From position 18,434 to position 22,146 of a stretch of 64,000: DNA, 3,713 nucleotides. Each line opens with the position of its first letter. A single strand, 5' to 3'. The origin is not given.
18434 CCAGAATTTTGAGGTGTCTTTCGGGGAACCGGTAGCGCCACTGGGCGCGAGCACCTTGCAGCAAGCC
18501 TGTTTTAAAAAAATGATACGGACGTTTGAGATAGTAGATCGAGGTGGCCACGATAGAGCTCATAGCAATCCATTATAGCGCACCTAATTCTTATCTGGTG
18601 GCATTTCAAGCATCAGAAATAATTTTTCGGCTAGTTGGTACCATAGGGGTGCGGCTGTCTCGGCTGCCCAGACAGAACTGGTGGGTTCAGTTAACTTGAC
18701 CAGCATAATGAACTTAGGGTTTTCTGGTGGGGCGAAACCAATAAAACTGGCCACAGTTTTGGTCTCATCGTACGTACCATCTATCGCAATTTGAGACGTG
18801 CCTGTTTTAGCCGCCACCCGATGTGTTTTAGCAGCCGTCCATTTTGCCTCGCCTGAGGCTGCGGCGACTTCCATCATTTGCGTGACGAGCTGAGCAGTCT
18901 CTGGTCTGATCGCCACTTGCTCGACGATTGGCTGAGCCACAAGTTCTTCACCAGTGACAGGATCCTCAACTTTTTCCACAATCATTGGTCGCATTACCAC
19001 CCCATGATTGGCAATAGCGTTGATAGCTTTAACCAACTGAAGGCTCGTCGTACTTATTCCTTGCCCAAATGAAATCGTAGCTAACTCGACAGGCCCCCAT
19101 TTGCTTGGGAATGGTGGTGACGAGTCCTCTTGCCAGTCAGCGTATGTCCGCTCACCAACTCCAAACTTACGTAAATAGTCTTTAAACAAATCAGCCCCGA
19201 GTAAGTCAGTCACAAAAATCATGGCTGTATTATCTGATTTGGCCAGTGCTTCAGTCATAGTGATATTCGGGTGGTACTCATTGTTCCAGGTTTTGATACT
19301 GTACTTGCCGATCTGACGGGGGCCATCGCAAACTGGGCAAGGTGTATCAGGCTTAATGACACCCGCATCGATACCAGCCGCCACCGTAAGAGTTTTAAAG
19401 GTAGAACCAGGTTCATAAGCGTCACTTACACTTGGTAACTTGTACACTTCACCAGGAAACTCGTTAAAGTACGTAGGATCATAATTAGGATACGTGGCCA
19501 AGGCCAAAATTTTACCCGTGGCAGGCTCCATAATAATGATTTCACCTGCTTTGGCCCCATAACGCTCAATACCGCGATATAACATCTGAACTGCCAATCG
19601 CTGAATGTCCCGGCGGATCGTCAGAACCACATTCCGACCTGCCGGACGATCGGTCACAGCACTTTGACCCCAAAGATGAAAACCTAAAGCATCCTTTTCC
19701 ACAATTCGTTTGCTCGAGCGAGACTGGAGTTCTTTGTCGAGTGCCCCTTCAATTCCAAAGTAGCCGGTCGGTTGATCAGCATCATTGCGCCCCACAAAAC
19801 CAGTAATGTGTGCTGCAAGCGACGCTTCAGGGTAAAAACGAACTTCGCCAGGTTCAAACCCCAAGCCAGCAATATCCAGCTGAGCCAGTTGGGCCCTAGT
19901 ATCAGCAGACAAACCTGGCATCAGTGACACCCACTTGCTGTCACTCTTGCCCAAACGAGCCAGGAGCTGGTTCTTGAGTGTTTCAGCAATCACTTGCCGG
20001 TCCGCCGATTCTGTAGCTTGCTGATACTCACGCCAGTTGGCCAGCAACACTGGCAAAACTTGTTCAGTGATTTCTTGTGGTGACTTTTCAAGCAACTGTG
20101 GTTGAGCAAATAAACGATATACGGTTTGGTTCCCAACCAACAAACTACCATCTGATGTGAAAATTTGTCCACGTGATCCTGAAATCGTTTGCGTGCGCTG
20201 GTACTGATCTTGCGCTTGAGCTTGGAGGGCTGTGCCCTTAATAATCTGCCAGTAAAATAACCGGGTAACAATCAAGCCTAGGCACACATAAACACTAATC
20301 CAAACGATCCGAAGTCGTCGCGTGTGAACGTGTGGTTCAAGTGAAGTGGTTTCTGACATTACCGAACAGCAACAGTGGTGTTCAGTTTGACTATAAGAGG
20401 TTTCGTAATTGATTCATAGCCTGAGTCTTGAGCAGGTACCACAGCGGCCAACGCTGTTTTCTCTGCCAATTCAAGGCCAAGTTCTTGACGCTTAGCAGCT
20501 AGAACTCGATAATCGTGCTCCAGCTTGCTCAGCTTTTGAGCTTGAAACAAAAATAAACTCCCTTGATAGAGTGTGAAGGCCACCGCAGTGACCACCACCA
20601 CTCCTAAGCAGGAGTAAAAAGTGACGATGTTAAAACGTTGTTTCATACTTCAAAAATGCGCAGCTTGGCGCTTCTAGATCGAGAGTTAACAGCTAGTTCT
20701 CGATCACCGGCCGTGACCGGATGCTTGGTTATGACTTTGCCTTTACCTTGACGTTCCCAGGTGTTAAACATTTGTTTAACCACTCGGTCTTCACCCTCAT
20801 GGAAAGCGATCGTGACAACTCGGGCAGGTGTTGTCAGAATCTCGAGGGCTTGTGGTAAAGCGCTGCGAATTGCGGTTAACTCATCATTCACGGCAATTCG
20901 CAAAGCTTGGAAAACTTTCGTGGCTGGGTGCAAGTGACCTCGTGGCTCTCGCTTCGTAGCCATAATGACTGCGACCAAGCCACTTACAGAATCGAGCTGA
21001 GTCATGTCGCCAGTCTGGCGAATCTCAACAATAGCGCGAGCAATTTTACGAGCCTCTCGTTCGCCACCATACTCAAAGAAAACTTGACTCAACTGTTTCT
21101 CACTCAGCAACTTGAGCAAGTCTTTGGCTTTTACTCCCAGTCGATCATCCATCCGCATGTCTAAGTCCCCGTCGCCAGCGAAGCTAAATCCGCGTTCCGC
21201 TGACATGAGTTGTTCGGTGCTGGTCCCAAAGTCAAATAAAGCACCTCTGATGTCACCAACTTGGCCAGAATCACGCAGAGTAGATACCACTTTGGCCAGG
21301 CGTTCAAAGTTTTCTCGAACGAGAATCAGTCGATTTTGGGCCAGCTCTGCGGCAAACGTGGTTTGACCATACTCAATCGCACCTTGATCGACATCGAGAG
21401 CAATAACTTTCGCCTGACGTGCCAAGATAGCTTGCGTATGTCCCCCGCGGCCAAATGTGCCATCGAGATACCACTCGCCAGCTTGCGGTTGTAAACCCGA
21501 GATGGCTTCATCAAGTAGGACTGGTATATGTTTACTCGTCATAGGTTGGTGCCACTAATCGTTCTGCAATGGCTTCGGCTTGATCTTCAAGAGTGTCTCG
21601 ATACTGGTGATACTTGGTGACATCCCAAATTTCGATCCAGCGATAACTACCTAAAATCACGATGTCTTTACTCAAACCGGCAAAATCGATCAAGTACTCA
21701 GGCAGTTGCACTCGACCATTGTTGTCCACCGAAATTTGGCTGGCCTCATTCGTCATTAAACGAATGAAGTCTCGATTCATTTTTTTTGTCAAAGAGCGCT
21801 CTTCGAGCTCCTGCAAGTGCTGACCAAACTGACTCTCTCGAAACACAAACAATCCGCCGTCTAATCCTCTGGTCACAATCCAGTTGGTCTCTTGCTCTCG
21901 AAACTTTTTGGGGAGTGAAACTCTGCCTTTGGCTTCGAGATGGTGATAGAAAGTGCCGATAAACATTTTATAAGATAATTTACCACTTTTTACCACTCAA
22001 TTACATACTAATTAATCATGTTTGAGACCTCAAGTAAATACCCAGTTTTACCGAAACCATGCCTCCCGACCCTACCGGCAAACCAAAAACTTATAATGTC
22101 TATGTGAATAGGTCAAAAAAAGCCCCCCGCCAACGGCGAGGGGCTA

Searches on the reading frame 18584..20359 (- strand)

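Call 32: search_protein_families(library=pfam, proteins=[window:18584-20359:-], max_evalue=0.0001)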
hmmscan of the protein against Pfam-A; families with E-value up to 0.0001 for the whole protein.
window:18584-20359:- (591 aa): 3 families
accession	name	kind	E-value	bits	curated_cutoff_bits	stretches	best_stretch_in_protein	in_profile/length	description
PF00905.27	Transpeptidase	-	3e-66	224.1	22.1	1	274-573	3-294/299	Penicillin binding protein transpeptidase domain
PF03717.20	PBP_dimer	-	2.1e-18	67.8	24.4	1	59-228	2-175/180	Penicillin-binding Protein dimerisation domain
PF13354.11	Beta-lactamase2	-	8.1e-06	25.8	22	1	316-456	22-153/214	Beta-lactamase enzyme family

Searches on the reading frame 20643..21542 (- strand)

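Call 32: search_protein_families(library=pfam, proteins=[window:20643-21542:-], max_evalue=0.0001)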
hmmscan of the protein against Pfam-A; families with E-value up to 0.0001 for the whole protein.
window:20643-21542:- (299 aa): 1 family
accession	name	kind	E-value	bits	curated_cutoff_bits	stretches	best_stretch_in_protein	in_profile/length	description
PF01795.25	Methyltransf_5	-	2e-80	271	27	1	3-298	2-307/309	MraW methylase family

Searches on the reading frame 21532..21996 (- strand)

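Call 62: search_protein_families(library=pfam, proteins=[window:21532-21996:-], max_evalue=0.01)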
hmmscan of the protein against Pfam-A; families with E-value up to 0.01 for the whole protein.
window:21532-21996:- (154 aa): 1 family
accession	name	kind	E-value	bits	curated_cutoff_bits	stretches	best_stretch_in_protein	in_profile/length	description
PF02381.23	MraZ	-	1.3e-26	92.8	23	2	81-148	1-69/72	MraZ protein, putative antitoxin-like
